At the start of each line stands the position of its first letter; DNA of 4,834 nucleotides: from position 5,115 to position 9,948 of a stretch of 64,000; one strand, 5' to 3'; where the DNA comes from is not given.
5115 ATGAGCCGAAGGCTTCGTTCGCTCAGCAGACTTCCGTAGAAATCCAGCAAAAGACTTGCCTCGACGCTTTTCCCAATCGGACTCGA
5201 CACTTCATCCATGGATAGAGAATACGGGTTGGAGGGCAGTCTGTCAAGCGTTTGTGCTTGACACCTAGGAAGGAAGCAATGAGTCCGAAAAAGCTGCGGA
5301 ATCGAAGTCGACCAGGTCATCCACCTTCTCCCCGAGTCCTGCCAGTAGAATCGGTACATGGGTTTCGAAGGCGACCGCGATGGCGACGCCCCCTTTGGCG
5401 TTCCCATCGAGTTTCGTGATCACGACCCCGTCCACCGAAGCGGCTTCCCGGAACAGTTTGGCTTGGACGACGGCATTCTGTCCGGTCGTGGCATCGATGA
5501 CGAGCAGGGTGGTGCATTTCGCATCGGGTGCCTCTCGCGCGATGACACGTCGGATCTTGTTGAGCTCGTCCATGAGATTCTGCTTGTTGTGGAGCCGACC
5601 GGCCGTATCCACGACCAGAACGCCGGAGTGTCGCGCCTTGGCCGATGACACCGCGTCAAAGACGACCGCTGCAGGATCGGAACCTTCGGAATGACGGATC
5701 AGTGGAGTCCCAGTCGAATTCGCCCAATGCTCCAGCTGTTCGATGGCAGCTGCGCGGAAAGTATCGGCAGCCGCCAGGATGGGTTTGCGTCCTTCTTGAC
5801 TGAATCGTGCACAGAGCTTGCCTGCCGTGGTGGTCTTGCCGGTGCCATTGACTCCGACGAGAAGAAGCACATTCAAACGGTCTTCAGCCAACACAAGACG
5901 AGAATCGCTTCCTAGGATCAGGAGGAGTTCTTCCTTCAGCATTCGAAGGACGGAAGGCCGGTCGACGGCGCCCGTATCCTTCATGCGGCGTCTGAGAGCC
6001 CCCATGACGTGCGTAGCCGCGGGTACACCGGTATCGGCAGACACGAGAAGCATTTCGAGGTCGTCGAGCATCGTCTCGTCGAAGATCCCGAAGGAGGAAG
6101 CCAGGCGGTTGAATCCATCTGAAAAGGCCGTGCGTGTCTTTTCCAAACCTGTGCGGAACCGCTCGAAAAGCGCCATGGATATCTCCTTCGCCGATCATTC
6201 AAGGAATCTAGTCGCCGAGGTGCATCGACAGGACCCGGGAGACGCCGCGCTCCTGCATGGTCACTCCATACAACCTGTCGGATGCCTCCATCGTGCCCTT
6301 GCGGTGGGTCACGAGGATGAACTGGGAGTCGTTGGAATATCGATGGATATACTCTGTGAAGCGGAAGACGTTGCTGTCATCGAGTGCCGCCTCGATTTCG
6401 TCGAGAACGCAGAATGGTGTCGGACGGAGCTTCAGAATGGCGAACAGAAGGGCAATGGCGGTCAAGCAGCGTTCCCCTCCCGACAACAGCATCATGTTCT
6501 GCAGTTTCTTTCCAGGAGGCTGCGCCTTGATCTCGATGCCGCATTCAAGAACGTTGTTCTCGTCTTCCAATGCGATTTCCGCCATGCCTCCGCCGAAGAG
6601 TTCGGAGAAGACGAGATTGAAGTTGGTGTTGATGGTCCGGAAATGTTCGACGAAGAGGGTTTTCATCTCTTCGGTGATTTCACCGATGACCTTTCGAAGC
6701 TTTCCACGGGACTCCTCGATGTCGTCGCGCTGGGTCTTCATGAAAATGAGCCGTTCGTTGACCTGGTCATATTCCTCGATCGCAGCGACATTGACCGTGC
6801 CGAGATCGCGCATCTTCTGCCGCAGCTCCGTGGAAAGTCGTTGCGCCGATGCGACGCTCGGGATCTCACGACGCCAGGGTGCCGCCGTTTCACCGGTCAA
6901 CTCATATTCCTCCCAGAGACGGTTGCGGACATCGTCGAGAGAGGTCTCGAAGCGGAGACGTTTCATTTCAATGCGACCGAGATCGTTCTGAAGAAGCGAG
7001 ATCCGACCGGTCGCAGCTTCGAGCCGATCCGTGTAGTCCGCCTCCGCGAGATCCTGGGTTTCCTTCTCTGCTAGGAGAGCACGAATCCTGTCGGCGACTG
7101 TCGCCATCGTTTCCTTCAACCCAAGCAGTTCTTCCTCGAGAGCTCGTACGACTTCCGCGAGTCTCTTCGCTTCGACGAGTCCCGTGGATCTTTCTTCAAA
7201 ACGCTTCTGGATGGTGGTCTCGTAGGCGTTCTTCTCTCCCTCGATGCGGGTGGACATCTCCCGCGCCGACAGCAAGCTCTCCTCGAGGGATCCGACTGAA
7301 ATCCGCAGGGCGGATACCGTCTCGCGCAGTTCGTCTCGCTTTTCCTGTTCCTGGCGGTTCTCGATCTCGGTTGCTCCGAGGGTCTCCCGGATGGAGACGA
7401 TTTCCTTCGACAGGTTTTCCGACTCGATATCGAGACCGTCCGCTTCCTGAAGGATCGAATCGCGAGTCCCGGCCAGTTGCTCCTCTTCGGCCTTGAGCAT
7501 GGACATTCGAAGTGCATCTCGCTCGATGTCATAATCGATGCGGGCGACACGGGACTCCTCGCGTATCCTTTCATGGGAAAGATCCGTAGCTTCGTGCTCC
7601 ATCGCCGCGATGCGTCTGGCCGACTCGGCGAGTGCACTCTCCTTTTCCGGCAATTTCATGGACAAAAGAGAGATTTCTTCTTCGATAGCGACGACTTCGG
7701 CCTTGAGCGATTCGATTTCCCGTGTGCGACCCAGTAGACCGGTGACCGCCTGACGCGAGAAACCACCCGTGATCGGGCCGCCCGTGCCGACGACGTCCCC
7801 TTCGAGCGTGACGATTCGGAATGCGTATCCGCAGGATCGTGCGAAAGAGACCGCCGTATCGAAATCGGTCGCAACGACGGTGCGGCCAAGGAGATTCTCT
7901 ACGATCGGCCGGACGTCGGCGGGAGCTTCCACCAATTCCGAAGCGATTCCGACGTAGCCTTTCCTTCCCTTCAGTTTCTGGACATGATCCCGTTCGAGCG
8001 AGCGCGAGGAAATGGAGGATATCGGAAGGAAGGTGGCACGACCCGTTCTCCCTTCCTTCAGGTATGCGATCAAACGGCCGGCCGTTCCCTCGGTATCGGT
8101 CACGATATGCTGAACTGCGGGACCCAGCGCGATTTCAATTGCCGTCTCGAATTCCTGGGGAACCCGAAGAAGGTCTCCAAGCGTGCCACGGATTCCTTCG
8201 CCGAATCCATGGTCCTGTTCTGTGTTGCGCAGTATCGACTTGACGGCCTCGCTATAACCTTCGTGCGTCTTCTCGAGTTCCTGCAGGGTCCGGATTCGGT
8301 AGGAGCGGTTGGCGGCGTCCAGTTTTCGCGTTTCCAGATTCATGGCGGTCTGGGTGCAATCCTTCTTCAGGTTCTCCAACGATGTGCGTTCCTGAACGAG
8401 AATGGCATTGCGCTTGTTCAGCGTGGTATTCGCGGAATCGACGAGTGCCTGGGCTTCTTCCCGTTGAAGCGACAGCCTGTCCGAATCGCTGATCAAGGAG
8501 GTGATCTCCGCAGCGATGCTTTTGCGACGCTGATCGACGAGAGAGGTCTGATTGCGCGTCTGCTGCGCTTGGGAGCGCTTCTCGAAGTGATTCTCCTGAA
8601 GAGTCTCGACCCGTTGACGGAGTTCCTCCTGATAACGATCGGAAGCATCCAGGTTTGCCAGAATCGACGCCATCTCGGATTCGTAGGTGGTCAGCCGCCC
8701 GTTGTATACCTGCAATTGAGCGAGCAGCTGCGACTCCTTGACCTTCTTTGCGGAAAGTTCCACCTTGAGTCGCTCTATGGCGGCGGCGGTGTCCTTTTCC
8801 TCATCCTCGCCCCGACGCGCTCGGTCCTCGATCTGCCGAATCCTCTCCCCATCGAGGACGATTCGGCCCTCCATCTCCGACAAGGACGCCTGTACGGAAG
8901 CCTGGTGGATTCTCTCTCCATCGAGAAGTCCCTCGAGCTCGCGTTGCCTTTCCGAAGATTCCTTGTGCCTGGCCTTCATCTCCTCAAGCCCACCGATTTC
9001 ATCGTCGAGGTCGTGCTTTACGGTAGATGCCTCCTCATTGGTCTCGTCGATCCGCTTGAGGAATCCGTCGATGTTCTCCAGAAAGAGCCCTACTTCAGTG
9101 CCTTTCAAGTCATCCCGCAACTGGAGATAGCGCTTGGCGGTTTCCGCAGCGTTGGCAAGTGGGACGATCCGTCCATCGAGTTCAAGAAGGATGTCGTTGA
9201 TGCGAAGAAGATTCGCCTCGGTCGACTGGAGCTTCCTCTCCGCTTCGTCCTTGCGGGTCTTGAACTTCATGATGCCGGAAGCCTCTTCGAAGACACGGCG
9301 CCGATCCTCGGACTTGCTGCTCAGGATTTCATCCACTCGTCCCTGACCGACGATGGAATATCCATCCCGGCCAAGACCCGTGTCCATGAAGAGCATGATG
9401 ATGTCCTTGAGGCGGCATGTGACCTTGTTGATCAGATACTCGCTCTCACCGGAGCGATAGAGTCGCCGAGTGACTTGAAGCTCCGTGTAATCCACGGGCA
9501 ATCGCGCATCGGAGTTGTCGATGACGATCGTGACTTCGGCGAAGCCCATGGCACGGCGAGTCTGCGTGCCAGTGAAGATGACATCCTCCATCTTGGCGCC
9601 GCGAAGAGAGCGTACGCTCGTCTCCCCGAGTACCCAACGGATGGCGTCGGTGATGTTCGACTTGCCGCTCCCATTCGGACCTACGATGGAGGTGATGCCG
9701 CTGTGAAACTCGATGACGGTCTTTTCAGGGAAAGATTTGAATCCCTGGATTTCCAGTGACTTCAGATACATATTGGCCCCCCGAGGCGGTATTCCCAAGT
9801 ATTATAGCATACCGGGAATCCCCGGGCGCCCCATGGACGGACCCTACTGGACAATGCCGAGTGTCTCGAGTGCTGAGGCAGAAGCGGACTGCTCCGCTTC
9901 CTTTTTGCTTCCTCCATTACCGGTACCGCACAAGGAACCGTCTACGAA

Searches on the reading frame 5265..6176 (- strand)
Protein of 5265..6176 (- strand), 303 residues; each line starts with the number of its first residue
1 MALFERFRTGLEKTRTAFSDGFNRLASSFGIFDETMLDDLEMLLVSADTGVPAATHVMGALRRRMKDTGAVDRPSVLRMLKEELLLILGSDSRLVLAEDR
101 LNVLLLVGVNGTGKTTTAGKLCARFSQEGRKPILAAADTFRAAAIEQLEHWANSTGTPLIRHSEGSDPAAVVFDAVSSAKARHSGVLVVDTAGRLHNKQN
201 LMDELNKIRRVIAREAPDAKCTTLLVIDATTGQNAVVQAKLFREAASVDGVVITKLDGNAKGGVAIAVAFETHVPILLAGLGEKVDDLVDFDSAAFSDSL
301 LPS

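Call 39: search_protein_families(library=pfam, proteins=[window:5265-6176:-], max_evalue=0.0001)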
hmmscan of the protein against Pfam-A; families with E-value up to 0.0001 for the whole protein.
window:5265-6176:- (303 aa): 6 families
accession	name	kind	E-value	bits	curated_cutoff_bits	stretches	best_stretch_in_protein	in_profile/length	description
PF00448.28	SRP54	-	3.2e-71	239.5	22.7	1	102-301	2-195/196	SRP54-type protein, GTPase domain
PF02881.24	SRP54_N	-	9.2e-08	32.6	22.4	1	18-84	1-75/75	SRP54-type protein, helical bundle domain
PF13604.12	AAA_30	-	3.3e-06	27.4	27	1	98-199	15-104/191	AAA domain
PF13245.12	AAA_19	-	2.9e-05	24.7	25.1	1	102-205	12-114/134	AAA domain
PF13401.12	AAA_22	-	3.3e-05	24.6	27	1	102-216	6-111/130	AAA domain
PF13191.12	AAA_16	-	9.5e-05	23.4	32.6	0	98-229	21-140/167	AAA ATPase domain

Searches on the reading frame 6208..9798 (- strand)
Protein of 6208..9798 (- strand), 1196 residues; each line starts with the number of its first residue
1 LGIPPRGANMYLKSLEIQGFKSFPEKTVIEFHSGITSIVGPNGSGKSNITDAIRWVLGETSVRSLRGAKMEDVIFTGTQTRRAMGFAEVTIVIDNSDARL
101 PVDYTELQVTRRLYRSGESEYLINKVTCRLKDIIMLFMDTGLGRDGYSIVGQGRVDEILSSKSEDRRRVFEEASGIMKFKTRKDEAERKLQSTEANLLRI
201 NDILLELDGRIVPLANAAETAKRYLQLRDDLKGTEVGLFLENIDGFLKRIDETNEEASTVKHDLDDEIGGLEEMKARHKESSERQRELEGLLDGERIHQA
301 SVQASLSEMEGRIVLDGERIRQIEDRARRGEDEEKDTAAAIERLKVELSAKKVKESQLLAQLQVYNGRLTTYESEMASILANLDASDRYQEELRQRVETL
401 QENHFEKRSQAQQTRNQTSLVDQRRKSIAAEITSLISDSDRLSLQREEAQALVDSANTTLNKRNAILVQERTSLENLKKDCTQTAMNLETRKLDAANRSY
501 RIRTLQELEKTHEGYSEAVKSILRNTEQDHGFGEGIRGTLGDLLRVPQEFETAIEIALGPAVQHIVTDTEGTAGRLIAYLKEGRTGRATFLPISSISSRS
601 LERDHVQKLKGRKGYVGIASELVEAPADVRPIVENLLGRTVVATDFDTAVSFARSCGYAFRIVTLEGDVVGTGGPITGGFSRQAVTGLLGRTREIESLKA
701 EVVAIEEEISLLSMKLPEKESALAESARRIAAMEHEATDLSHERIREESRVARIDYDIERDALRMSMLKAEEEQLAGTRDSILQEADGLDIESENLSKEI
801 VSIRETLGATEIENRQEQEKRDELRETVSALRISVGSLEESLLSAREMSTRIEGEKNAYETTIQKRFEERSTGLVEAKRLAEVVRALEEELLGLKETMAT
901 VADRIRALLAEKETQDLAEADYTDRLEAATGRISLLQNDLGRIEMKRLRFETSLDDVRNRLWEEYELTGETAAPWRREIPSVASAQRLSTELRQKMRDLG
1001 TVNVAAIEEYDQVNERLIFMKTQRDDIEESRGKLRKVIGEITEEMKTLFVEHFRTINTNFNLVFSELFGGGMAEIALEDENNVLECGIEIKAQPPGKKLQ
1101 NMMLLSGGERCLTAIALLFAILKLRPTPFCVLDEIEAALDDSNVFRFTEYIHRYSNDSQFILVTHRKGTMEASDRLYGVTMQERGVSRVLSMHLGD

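Call 39: search_protein_families(library=pfam, proteins=[window:6208-9798:-], max_evalue=0.0001)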
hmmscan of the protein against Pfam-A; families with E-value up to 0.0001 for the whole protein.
window:6208-9798:- (1196 aa): 6 families
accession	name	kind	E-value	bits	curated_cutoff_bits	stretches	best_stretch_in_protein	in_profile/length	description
PF02463.25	SMC_N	-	2.7e-74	249.7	40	1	11-1187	1-219/220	RecF/RecN/SMC N terminal domain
PF06470.18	SMC_hinge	-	1.5e-30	106.4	22.5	1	534-651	2-114/116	SMC proteins Flexible Hinge Domain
PF13304.12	AAA_21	-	6.3e-13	49.9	27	1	35-129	1-115/304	AAA domain, putative AbiEii toxin, Type IV TA system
PF13476.12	AAA_23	-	6.6e-12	46.9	27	1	14-292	1-197/201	AAA domain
PF13175.12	AAA_15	-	1.7e-09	38.3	32.1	1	10-402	1-262/374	AAA ATPase domain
PF13555.12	AAA_29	-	2.9e-06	27.4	27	1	13-57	2-46/61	P-loop containing region of AAA domain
